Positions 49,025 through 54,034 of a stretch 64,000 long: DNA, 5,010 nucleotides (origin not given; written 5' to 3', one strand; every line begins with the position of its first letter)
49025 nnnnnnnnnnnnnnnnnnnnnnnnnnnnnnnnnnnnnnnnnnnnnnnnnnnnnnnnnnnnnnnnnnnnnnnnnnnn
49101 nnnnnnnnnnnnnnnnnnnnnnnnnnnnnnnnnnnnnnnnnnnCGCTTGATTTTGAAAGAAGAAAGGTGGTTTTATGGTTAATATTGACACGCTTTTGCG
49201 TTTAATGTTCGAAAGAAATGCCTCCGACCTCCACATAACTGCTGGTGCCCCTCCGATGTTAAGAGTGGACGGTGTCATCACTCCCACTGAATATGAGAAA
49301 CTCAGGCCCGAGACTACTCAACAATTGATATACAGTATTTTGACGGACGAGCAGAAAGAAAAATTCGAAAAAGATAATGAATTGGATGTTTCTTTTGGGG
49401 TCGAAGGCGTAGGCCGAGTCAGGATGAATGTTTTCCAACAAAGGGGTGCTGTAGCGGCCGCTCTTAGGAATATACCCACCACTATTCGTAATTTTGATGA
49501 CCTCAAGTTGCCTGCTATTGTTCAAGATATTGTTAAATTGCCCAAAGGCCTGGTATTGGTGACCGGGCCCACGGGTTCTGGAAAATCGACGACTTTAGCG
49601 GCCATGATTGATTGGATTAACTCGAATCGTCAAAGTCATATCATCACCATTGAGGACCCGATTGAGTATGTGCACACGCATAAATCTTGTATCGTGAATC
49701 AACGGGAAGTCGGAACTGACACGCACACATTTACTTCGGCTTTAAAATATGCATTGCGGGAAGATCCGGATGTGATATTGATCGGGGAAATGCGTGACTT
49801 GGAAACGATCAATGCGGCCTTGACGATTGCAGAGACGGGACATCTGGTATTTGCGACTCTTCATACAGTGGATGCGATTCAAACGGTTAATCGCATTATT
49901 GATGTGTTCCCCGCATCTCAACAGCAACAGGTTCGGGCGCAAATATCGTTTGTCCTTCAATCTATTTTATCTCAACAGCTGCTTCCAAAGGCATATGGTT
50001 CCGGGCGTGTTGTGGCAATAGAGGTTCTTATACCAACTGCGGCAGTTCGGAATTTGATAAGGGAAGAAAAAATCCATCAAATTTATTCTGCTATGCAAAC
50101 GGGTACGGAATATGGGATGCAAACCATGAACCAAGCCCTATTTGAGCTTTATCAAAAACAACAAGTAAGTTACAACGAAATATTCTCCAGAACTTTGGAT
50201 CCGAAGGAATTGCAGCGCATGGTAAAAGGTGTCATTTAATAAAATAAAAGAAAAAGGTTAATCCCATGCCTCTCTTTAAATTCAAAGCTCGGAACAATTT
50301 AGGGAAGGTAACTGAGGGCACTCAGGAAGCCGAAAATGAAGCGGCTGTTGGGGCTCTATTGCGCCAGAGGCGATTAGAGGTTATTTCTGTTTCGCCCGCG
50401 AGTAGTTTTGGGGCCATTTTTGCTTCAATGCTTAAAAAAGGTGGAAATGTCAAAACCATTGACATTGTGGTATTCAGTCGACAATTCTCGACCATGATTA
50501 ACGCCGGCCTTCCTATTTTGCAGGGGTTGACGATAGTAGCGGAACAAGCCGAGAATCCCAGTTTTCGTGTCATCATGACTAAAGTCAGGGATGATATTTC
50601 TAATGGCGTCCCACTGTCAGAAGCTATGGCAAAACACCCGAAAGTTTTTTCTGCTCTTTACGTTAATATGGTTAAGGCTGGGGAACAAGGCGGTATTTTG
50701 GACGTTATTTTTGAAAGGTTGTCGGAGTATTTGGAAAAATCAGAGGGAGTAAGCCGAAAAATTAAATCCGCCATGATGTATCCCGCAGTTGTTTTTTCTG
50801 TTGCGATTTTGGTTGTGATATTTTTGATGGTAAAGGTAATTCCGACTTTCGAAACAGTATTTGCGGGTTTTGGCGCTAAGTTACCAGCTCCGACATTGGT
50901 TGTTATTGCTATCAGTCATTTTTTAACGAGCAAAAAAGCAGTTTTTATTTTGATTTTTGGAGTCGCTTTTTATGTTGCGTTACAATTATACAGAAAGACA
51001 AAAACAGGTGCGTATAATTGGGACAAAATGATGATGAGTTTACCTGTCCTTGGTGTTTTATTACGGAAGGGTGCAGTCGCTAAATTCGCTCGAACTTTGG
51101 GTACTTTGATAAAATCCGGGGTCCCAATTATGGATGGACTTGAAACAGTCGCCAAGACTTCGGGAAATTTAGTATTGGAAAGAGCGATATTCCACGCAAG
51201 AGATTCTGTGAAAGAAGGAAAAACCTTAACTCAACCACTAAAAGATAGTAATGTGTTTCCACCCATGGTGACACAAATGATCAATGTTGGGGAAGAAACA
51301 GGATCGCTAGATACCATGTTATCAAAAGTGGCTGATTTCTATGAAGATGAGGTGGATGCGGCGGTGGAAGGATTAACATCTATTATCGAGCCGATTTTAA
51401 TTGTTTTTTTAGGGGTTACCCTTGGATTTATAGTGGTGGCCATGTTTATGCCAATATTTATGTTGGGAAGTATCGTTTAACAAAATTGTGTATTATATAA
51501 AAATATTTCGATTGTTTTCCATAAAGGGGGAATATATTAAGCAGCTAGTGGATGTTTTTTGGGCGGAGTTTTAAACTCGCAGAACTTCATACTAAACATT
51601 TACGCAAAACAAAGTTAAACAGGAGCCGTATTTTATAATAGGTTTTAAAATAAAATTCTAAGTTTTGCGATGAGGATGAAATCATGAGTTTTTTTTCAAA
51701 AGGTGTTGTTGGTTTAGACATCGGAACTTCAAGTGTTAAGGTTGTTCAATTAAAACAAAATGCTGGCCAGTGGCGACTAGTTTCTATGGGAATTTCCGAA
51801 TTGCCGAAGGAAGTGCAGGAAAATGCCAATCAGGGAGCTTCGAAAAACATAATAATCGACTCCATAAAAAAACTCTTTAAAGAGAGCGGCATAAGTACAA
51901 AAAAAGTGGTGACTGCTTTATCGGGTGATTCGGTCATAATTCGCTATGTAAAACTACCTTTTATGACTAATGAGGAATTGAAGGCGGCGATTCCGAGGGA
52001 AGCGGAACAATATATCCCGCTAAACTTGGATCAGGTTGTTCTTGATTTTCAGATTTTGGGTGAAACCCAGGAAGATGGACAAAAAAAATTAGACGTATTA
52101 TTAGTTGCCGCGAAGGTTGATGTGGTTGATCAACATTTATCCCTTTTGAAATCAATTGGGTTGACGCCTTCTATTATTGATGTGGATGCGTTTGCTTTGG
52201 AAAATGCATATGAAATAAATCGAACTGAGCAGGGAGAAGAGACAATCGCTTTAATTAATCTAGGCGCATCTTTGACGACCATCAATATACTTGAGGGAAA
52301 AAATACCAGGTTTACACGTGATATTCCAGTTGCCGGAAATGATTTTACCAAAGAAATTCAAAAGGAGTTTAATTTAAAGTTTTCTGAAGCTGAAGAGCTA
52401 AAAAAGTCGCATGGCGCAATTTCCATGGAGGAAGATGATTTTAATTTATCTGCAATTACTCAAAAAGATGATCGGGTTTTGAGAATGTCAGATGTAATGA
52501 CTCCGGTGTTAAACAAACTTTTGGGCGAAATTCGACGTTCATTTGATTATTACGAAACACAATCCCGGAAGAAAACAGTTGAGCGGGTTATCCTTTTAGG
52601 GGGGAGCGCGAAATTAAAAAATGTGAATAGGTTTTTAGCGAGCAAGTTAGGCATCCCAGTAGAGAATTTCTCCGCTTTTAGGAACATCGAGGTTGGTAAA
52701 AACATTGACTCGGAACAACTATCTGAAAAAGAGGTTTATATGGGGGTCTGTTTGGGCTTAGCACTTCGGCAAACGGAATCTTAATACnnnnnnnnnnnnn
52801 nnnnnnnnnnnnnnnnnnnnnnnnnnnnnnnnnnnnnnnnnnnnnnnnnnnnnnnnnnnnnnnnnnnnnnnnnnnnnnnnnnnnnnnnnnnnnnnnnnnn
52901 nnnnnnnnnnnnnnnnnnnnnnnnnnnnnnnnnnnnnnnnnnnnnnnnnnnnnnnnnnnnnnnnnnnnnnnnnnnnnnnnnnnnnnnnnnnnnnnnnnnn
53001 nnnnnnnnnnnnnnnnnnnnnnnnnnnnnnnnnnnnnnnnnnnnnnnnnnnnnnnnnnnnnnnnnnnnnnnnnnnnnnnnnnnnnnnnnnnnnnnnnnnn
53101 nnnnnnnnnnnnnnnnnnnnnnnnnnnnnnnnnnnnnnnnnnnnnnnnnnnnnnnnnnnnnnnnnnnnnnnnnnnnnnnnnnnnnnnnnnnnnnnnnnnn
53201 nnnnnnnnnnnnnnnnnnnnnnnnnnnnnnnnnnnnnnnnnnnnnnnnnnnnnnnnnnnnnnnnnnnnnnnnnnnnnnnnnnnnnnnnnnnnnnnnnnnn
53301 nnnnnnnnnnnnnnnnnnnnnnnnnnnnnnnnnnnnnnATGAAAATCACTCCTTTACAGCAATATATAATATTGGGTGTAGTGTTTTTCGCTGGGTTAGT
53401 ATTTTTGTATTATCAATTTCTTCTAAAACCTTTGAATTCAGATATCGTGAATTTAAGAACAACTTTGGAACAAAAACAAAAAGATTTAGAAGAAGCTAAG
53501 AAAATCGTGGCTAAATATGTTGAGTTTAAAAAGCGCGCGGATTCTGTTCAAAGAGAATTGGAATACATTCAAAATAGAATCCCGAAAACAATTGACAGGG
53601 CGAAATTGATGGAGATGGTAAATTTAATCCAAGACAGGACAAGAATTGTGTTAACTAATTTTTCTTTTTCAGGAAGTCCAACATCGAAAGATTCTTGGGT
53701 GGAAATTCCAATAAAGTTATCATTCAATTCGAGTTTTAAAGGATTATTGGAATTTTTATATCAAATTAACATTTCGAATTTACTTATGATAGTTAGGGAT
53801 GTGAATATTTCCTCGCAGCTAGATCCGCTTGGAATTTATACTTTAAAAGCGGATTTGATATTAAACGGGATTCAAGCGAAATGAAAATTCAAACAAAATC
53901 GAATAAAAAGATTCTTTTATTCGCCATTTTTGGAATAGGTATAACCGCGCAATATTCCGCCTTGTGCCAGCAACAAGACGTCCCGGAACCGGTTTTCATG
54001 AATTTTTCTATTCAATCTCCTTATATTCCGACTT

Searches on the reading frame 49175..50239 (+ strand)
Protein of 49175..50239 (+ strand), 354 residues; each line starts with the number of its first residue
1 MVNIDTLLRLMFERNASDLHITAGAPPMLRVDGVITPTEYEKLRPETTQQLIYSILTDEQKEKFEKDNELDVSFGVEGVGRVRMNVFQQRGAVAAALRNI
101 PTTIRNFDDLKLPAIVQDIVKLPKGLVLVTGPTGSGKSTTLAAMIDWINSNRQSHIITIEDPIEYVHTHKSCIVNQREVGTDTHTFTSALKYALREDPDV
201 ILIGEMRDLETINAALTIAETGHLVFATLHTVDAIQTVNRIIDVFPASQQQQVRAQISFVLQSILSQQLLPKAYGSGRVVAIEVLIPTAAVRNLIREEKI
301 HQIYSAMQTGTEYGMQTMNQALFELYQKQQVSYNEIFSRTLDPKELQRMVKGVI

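Call 25: search_protein_families(library=pfam, proteins=[window:49175-50239:+], max_evalue=0.001)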
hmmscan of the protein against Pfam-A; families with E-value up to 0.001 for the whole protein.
window:49175-50239:+ (354 aa): 9 families
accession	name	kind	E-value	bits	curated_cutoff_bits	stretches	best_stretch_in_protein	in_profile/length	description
PF00437.27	T2SSE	-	3.2e-46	158.1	24.9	1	5-286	13-288/370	Type II/IV secretion system protein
PF13401.12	AAA_22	-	8.8e-06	26.5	27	1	124-209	5-96/130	AAA domain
PF25199.1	nSTAND_NTPase5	-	6.9e-05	23.1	34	1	117-165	34-82/145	Novel STAND NTPase 5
PF13555.12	AAA_29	-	9.1e-05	22.6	27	1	123-145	21-43/61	P-loop containing region of AAA domain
PF13476.12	AAA_23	-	0.00014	23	27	1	120-144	15-39/201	AAA domain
PF01580.24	FtsK_SpoIIIE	-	0.00016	21.6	24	1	114-145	30-60/221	FtsK/SpoIIIE family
PF13604.12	AAA_30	-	0.00018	21.7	27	1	115-216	9-109/191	AAA domain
PF13245.12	AAA_19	-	0.00025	21.7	25.1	1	121-196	8-78/134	AAA domain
PF07728.20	AAA_5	-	0.00086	19.8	22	0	127-237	2-108/139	AAA domain (dynein-related subfamily)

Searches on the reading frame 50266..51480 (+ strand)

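Call 25: search_protein_families(library=pfam, proteins=[window:50266-51480:+], max_evalue=0.001)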
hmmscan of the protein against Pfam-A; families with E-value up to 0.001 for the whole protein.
window:50266-51480:+ (404 aa): 1 family
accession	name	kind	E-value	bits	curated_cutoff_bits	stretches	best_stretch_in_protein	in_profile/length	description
PF00482.28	T2SSF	-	4.8e-69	230.5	25.2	2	70-193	1-125/125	Type II secretion system (T2SS), protein F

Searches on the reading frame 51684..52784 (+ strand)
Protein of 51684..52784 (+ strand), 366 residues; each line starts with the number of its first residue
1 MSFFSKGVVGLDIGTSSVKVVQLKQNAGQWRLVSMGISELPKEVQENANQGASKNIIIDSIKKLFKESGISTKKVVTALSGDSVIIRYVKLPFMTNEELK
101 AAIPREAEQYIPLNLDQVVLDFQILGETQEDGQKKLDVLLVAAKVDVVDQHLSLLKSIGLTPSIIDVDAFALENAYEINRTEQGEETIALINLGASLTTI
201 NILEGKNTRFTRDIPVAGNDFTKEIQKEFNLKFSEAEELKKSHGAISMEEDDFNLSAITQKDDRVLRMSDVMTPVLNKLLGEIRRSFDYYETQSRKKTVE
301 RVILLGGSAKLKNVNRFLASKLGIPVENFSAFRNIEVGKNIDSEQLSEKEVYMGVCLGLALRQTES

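Call 25: search_protein_families(library=pfam, proteins=[window:51684-52784:+], max_evalue=0.001)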
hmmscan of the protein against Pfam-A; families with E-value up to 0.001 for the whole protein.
window:51684-52784:+ (366 aa): 3 families
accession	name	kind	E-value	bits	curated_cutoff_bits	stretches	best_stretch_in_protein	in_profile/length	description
PF11104.14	PilM_2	-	9.3e-70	235.7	27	1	10-363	1-339/340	Type IV pilus assembly protein PilM;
PF14450.12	FtsA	-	1.4e-15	58.2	31.8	1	189-330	1-111/127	Cell division protein FtsA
PF06723.19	MreB_Mbl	-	2e-05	24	27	1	190-327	149-302/327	MreB/Mbl protein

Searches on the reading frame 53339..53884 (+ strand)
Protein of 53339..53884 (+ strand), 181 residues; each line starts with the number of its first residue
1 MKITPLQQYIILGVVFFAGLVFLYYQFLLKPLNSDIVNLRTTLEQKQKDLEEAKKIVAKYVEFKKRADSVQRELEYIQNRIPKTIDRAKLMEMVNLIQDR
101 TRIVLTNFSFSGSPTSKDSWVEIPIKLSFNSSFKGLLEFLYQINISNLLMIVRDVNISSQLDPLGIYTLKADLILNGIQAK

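Call 25: search_protein_families(library=pfam, proteins=[window:53339-53884:+], max_evalue=0.001)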
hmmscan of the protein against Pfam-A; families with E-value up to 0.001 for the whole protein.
window:53339-53884:+ (181 aa): 2 families
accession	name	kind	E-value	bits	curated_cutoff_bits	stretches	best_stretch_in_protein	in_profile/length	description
PF04350.18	PilO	-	7.4e-10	39.6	22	1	40-163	5-127/145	Pilus assembly protein, PilO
PF04612.17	T2SSM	-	6.3e-06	26.9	27.8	1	7-99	15-104/160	Type II secretion system (T2SS), protein M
